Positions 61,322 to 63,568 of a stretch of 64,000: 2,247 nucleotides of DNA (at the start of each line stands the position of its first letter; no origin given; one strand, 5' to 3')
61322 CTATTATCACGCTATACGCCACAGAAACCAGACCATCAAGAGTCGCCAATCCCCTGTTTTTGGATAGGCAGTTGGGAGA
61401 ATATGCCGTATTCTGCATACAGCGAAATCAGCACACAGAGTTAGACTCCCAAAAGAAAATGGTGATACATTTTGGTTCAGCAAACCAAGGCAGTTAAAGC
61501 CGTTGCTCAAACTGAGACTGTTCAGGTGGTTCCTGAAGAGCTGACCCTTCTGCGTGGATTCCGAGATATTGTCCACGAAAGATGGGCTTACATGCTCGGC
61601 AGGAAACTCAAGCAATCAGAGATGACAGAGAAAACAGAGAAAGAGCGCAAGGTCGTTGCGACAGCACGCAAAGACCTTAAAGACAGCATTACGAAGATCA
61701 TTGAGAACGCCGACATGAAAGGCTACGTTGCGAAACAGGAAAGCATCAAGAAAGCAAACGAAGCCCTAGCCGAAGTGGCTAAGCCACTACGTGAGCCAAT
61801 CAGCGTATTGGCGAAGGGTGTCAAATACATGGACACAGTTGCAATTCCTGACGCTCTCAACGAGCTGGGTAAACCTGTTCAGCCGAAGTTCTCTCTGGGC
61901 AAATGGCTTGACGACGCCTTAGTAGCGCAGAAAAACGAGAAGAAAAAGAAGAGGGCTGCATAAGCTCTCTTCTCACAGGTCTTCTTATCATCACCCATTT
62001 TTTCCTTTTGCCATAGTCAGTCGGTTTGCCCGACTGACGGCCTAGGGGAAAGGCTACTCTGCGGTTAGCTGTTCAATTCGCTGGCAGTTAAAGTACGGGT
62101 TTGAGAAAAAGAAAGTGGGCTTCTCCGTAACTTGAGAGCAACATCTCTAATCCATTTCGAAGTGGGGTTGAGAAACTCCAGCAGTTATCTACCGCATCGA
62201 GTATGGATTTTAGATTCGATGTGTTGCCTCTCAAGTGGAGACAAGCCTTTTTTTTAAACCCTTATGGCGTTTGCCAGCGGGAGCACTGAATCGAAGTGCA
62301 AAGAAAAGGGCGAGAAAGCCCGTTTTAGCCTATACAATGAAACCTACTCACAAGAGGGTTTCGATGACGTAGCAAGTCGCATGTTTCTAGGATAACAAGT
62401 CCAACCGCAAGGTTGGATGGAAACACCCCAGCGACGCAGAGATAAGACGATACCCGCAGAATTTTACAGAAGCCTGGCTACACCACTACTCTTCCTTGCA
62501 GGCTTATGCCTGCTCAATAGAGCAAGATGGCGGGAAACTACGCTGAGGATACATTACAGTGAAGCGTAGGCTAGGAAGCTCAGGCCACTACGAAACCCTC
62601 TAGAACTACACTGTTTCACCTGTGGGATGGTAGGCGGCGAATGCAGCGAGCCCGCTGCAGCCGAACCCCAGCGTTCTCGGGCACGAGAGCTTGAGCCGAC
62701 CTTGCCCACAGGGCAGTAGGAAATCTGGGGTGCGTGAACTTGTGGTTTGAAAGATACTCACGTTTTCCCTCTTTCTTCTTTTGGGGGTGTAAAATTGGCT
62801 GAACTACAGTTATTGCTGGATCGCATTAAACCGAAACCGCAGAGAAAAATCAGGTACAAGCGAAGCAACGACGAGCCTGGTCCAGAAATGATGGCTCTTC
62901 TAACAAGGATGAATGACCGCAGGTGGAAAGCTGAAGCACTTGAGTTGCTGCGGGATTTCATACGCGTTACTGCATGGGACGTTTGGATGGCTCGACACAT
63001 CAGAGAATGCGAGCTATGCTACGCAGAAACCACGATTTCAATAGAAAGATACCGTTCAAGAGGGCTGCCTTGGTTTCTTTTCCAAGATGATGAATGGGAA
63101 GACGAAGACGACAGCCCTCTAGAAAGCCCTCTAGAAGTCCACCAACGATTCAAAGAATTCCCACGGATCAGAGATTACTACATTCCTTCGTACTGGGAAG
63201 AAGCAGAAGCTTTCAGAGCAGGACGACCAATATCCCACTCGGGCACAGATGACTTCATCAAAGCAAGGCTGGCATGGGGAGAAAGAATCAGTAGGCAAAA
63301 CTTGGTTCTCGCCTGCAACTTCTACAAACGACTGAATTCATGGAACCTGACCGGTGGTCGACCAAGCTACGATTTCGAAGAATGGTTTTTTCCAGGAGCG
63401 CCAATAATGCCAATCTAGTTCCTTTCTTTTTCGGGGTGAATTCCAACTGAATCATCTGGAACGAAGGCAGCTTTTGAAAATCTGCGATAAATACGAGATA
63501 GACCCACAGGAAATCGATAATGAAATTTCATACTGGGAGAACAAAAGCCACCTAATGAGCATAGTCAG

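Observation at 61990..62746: ~750-bp ORF-free, hairpin-dense region inside the element: candidate structured ncRNA(s)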

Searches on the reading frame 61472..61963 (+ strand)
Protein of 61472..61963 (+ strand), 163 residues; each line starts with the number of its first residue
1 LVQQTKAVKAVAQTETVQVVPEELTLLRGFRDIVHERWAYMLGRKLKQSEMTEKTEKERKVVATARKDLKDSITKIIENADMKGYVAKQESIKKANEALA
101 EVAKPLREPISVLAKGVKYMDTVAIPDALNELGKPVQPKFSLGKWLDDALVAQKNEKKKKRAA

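Call 12: find_related_loci(query=window:61472-61963:+, collection=viral_contigs, flank=5000)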
Query window:61472-61963:+ (163 aa) in viral_contigs; peptide patterns used: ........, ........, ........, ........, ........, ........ (x = any residue, [..] = any of these).
19 stretches matched a pattern, but none encodes a relative of the query by tblastn (E <= 1e-3).

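Call 20: find_homologous_proteins(query=window:61472-61963:+)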
Query window:61472-61963:+ (163 aa): 6 proteins with E <= 0.001 among 134 candidates.
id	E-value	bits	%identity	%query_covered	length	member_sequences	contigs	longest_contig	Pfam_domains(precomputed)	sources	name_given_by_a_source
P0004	8.3e-95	333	99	100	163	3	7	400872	-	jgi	-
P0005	2.6e-64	234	76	86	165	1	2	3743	-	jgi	jgi:predicted RNA-binding Zn ribbon-like protein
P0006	7.5e-37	145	53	82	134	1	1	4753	-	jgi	-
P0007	3.2e-27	114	48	83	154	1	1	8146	-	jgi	-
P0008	2.0e-22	98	44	80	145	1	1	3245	-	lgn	-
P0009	1.9e-20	92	43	83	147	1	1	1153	-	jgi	-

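Call 21: find_encoding_contigs(protein=P0005, flank=10000)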
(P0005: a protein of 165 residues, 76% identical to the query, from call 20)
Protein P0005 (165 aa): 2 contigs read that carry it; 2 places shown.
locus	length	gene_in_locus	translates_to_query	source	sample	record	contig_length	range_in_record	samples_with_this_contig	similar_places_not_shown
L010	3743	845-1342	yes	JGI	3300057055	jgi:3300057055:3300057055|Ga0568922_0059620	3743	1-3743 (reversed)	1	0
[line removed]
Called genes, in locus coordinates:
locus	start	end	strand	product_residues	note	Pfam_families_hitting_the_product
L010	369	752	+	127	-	-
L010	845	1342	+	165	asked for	-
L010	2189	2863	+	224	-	-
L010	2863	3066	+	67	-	-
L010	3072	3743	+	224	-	?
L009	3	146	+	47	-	?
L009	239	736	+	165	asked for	-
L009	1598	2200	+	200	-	-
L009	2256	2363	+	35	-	-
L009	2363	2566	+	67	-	-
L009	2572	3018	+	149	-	?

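Call 22: find_encoding_contigs(protein=P0006, flank=10000)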
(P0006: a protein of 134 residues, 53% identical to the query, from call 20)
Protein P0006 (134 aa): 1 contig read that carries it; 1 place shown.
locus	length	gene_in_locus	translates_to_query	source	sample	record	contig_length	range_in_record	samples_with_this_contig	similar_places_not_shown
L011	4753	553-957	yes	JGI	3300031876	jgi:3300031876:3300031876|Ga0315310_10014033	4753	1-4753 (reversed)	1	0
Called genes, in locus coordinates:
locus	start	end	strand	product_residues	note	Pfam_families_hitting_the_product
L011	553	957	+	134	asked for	-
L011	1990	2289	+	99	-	-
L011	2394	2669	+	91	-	PF11950:DUF3467 (weak)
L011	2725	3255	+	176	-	-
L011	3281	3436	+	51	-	-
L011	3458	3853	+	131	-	-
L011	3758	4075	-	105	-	-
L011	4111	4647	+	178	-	-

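Call 23: find_encoding_contigs(protein=P0007, flank=10000)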
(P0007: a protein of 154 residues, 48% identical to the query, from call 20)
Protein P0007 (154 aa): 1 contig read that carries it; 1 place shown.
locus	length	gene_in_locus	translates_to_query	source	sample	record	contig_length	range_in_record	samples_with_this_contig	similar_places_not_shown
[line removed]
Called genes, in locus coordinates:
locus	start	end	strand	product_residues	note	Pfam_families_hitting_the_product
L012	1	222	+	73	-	?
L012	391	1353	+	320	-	-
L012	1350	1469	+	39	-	-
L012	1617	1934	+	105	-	-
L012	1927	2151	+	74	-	-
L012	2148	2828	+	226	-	-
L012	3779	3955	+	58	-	-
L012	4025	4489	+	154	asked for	-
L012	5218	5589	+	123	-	-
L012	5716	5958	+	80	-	-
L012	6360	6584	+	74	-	-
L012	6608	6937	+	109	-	PF24451:DUF7567 (faint)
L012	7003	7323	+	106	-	-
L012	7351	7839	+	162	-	PF04240:Caroten_synth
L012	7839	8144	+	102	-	?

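Call 24: find_encoding_contigs(protein=P0008, flank=10000)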
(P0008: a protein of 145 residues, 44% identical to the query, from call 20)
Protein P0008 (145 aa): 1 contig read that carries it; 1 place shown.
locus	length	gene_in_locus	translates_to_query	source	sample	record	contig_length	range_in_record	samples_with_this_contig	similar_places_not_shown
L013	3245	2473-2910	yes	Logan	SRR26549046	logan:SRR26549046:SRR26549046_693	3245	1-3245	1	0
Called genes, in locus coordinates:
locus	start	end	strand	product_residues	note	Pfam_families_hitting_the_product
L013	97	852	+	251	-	-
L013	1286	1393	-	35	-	-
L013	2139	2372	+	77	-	-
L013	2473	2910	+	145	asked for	-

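Call 25: find_encoding_contigs(protein=P0009, flank=10000)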
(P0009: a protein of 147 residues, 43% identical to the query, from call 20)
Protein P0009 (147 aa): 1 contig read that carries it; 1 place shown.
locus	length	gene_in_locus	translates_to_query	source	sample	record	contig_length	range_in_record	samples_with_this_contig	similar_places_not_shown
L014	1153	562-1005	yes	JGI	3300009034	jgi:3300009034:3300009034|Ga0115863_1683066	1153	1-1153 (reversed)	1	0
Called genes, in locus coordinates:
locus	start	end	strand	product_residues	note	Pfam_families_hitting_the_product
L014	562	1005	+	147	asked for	-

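Call 60: search_protein_families(library=pfam, proteins=[window:61472-61963:+], max_evalue=0.01)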
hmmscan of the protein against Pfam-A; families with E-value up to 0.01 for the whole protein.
window:61472-61963:+ (163 aa): 0 families

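Call 61: search_protein_families(library=phrogs, proteins=[window:61472-61963:+], max_evalue=0.01)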
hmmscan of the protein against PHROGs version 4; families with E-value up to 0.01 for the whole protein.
window:61472-61963:+ (163 aa): 0 families

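Call 66: predict_structure(alignment_id=A4)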
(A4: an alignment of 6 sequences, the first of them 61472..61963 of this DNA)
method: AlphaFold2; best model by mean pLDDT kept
length: 163 residues; sequences in the alignment: 6
mean_pLDDT: 53.3   pTM: 0.23
mean pLDDT of the five models: 53.3, 53.2, 43.4, 42.8, 40.4
residues with pLDDT >= 90: 0; 70-90: 8; 50-70: 102; < 50: 53
segments of 3 or more residues with pLDDT < 50: 1-51
pLDDT, mean of each block of 10 residues (from residue 1): 39 33 39 44 41 54 63 59 58 69 57 56 59 56 60 65 55
secondary structure, 60 per line:
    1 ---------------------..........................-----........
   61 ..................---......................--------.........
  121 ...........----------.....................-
elements in order: H22-47 H53-78 H82-103 H112-131 H142-162

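Call 78: search_solved_structures(query=A4, max_evalue=5)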
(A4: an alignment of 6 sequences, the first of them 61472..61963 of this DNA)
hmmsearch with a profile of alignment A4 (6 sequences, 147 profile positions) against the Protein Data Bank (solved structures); distinct sequences matched with E-value up to 5: 6.
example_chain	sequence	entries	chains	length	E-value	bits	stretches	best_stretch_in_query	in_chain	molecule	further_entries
7jil_m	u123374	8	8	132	0.034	17.4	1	44-124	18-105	30S ribosomal protein S8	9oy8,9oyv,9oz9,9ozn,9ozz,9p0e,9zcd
6e7e_A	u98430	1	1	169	0.5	13.6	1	37-108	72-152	Inclusion membrane protein A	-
6e6a_B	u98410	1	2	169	0.58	13.4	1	38-108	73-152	Inclusion membrane protein A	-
8gji_A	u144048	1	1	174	0.6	13.4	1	32-92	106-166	GCG binder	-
7zl9_A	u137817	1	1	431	2.8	11.2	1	32-99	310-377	Hydroxycarboxylic acid receptor 2,Soluble cytochrome b562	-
6h9l_A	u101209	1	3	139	3.5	10.9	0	40-103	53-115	Uncharacterized protein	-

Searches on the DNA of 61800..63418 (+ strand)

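Call 7: search_rna_families(source=window, start=61800, end=62900, threshold=evalue, max_evalue=10, show_alignments=3)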
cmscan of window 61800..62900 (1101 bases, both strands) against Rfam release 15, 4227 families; matches with E-value up to 10: 3.
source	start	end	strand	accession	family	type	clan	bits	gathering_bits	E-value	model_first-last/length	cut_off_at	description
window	62156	62254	+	RF04179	BTnc049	Gene; sRNA;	-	17.1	81.9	5.6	1-111/111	no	Bacteroides sRNA BTnc049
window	62064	62087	+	RF03925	mir-1011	Gene; miRNA;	-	16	60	7.7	1-54/54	no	mir-1011 microRNA precursor family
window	62016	62038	+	RF00373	RNaseP_arch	Gene; ribozyme;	CL00002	9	84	5.5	1-288/288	no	Archaeal RNase P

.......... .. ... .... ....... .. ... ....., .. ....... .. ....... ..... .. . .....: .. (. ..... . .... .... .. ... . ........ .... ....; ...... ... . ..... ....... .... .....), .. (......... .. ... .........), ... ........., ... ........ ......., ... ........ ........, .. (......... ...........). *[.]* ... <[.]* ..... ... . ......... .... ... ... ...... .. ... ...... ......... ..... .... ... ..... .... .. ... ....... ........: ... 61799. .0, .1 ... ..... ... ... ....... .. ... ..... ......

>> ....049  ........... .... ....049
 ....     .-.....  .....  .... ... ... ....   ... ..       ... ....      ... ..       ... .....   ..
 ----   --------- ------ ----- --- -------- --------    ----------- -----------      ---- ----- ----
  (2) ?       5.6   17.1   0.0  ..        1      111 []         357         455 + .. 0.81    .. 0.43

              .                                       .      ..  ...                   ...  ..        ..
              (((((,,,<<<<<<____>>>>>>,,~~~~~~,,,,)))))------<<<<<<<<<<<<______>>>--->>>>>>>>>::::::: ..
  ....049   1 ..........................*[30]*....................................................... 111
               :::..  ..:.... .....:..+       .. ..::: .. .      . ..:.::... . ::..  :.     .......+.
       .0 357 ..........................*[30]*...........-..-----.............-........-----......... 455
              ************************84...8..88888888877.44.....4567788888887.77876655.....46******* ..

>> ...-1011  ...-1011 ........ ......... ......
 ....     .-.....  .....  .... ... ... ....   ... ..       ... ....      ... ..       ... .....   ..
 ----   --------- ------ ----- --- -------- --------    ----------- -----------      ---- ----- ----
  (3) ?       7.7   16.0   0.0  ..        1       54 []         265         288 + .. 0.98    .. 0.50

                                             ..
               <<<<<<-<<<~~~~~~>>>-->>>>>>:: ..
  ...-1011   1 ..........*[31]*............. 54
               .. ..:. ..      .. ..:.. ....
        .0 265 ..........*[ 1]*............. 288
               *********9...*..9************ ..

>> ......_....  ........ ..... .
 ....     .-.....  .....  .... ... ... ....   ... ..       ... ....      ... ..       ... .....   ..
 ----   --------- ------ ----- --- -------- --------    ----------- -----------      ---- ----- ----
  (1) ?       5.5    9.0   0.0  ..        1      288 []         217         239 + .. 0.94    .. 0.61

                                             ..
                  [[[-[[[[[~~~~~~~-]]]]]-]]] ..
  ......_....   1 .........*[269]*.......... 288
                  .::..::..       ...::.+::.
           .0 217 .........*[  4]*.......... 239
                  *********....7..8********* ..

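Call 13: search_dna_similar(query=window:61964-62800:+, collection=phages, mode=distant)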
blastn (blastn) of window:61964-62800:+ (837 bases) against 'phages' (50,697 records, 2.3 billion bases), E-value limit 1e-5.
No match.

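Call 50: search_with_rna_model(model_id=R1, sources=[L021, L026, L055, L069, L077, L086, L089, L098, L100, L104, L107, L121, L129, L131, L009, L011, L109, L042, L053, L073, L007, L008, L116, L132, L012, L025, L092], filters=off, max_evalue=10, show_alignments=2)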
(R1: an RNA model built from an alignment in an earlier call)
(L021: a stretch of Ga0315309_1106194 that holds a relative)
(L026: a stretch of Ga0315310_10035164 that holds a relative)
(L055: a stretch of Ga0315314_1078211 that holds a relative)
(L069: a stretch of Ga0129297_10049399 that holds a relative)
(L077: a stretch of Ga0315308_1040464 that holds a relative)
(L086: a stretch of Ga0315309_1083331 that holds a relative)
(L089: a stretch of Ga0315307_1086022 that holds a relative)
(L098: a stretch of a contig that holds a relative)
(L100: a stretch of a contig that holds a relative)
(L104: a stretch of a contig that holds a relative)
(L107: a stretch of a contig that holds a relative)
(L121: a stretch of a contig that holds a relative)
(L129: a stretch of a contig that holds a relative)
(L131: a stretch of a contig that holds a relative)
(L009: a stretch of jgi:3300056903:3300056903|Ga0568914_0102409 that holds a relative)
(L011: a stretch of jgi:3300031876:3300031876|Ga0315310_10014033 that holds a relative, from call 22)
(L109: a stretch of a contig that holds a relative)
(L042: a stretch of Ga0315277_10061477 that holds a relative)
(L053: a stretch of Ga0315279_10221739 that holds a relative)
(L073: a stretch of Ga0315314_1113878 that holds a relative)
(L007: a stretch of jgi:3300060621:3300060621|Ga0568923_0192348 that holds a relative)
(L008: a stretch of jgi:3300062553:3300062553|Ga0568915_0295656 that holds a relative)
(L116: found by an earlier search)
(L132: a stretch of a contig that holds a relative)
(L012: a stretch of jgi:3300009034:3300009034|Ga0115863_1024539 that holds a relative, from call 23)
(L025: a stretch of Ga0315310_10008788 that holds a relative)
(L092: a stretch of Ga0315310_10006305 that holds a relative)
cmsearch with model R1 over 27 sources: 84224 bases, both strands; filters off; matches with E-value up to 10: 34.
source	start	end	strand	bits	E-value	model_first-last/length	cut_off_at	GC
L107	384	509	-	36.5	1.7e-06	1-142/142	no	0.44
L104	1760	1879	-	35.5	2.8e-06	1-142/142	no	0.47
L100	1151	1266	-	31.5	2.3e-05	1-142/142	no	0.49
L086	930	1054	+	29.7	5.7e-05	1-142/142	no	0.42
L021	705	824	-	29.2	7.5e-05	1-142/142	no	0.44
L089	665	819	-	29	8.3e-05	1-142/142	no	0.43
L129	853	1009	-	27.2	0.00021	1-142/142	no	0.51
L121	541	664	-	26.9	0.00025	1-142/142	no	0.42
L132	5837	5973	-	23.9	0.0012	1-142/142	no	0.44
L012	4940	5076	+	23.9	0.0012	1-142/142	no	0.42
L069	110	228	+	23.3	0.0016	1-142/142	no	0.45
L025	4635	4788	-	22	0.0032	1-142/142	no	0.46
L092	2097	2247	+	21.8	0.0035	1-142/142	no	0.38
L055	1075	1198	+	20.9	0.0055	1-142/142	no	0.45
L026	2422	2551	-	19.6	0.011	1-142/142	no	0.45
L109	1382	1489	-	19.4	0.012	1-142/142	no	0.49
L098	1735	1867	-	17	0.043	1-142/142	no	0.48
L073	296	447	+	15.3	0.1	1-142/142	no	0.53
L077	1704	1839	-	14.9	0.13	1-142/142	no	0.5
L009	1270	1409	+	13.9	0.21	35-142/142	no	0.49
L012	1516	1588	-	12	0.58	1-142/142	no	0.47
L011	1654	1808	+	11.8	0.64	35-142/142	no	0.43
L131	2556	2704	+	11.3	0.86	1-142/142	no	0.48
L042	981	1139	-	9.7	1.9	1-142/142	no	0.52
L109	1758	1799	+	8.6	3.5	80-126/142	no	0.57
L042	2513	2553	+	8.6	3.6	1-142/142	no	0.37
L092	1671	1708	-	8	4.7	87-124/142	no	0.39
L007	307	355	-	7.8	5.2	1-142/142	no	0.51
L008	192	240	-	7.8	5.2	1-142/142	no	0.51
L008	13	166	+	7.4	6.4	1-142/142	no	0.51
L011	3160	3313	+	7.1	7.7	1-142/142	no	0.44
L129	914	958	+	7.1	7.7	80-126/142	no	0.51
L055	777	865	-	6.9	8.3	1-142/142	no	0.43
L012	3183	3246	-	6.6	9.7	1-142/142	no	0.25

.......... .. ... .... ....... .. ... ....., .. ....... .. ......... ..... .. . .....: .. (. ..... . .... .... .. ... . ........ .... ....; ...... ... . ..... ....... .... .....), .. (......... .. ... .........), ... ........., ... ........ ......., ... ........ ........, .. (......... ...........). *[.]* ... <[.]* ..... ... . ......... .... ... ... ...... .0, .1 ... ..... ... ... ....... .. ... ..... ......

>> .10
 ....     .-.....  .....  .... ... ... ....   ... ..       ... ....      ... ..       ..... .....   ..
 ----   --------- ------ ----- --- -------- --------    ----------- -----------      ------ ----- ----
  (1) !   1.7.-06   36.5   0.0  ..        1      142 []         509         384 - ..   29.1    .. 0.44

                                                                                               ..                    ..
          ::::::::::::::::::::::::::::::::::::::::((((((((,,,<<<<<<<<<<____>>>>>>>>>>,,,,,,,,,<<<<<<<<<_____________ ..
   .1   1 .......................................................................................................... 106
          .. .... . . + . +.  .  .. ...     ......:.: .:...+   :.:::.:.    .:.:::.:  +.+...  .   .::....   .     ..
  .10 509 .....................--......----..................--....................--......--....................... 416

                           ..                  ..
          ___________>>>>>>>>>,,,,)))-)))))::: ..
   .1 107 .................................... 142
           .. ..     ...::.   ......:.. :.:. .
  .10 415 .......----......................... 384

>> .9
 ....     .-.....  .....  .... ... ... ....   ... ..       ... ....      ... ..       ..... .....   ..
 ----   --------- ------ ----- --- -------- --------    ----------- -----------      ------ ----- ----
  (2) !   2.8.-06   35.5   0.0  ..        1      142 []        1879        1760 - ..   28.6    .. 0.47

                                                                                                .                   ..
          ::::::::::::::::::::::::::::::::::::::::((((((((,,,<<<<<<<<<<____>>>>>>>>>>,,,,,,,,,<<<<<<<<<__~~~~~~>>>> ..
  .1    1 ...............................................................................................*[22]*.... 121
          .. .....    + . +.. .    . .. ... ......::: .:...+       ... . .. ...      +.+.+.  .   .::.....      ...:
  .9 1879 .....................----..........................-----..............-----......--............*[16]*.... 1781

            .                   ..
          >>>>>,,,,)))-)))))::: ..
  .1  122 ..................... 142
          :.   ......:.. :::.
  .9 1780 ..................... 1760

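Call 79: search_rna_families(source=L107, start=240, end=620, threshold=evalue, max_evalue=10, show_alignments=4)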
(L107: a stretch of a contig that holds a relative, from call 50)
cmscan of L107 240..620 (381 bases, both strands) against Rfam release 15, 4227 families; matches with E-value up to 10: 1.
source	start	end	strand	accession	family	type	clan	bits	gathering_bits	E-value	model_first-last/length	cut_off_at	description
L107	402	439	-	RF03060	uup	Cis-reg;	-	13.2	36.8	7.1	1-48/48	no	uup RNA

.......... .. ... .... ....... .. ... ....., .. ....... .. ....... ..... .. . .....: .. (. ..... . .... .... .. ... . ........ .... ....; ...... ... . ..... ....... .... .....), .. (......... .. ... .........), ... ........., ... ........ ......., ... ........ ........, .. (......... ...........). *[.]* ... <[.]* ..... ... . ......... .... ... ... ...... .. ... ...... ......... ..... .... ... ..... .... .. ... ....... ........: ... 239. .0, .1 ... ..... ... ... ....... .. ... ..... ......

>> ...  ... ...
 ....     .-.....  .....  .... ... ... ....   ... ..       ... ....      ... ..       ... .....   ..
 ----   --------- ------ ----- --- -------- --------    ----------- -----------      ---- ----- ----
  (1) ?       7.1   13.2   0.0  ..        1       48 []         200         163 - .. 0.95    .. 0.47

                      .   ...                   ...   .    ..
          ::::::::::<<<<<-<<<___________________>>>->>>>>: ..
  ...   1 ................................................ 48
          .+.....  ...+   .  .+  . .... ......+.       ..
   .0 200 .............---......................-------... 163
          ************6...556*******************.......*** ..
